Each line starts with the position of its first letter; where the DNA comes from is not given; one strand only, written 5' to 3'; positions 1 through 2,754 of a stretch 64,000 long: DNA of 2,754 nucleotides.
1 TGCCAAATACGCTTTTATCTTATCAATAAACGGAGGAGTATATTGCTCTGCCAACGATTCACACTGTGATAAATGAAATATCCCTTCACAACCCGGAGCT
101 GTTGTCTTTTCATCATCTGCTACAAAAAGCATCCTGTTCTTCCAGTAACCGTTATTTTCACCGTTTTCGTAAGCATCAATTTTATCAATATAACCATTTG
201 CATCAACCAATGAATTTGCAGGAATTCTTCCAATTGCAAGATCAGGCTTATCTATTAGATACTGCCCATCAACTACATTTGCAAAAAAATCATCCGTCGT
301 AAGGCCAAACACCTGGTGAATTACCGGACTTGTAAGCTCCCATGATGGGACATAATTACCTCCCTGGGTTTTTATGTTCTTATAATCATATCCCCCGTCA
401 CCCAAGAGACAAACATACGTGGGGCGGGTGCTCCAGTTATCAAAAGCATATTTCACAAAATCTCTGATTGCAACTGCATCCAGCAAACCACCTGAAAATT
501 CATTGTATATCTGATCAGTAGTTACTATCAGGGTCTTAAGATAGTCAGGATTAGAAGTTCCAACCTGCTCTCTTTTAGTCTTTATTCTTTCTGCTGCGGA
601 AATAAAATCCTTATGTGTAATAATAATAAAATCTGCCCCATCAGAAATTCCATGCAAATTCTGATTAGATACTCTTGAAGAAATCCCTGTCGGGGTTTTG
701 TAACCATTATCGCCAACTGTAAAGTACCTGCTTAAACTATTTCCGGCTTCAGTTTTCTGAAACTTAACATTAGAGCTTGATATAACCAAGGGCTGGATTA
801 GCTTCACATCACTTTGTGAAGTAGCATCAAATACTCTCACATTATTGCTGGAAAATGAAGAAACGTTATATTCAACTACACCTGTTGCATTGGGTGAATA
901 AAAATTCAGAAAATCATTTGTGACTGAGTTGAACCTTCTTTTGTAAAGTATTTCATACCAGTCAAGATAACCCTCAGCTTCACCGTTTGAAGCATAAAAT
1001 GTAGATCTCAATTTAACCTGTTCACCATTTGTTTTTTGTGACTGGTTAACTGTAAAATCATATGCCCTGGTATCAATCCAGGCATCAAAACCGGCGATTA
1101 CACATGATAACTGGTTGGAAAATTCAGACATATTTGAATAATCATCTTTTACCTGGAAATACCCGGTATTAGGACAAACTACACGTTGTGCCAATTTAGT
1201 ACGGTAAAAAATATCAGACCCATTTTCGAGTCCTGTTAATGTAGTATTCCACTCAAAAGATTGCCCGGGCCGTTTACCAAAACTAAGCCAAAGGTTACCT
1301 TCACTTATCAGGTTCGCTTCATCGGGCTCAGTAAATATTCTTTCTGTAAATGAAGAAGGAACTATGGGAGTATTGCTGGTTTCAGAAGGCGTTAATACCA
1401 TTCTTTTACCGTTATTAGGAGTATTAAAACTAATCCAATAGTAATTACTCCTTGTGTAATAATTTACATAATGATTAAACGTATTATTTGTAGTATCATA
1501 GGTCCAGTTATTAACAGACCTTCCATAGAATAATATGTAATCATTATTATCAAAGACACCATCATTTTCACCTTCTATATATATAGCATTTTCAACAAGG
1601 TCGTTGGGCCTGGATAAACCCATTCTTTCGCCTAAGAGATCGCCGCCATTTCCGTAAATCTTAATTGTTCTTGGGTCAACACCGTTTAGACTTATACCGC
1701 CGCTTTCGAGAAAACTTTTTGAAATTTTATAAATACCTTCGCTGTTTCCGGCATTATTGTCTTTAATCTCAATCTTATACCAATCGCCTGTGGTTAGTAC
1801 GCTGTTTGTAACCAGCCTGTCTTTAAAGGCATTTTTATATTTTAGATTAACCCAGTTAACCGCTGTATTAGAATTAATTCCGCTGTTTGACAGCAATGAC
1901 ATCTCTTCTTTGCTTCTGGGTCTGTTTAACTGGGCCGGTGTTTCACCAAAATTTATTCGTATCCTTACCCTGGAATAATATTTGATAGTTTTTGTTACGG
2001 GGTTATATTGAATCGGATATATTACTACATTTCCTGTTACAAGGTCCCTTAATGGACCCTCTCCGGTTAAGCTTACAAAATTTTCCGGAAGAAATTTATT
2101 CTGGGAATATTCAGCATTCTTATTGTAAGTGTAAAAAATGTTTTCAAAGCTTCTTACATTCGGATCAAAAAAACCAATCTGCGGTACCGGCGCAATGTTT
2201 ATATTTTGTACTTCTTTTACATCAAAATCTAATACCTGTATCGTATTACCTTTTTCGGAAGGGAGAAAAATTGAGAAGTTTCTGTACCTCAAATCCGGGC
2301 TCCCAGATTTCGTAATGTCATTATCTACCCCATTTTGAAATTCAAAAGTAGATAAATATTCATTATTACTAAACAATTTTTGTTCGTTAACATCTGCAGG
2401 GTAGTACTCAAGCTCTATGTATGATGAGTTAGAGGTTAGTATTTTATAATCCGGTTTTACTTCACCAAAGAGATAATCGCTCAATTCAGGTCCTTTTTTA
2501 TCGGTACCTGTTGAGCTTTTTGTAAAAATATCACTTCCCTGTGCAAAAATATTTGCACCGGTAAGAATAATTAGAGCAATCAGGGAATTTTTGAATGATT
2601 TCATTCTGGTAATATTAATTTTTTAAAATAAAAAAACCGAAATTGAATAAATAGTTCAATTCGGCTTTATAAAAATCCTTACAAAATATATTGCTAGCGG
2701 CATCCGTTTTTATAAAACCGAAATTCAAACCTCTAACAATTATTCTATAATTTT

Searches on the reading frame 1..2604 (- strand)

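Call 46: search_protein_families(library=pfam, proteins=[window:1-2604:-], max_evalue=0.001)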
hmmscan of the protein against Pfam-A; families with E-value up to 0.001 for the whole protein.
window:1-2604:- (868 aa): 2 families
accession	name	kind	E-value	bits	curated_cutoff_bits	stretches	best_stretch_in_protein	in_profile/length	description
PF01364.23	Peptidase_C25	-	1.9e-45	156.1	23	1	659-857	1-186/374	Peptidase family C25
PF08126.16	Propeptide_C25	-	2.2e-23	82.9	22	1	50-224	8-177/205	Propeptide_C25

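Call 90: search_protein_families(library=ncbifam, proteins=[window:1-2604:-], max_evalue=0.001)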
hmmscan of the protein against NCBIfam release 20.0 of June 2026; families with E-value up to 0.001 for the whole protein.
window:1-2604:- (868 aa): 2 families
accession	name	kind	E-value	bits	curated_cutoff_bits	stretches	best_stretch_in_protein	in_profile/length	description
NF033707.1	T9SS_sortase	equivalog_domain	1.4e-123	413.7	420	1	269-864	1-566/1095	type IX secretion system sortase PorU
NF052324.1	PorU_rel_Nterm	equivalog_domain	2.2e-40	138.6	450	1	287-826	38-565/879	putative type IX secretion system sortase PorU2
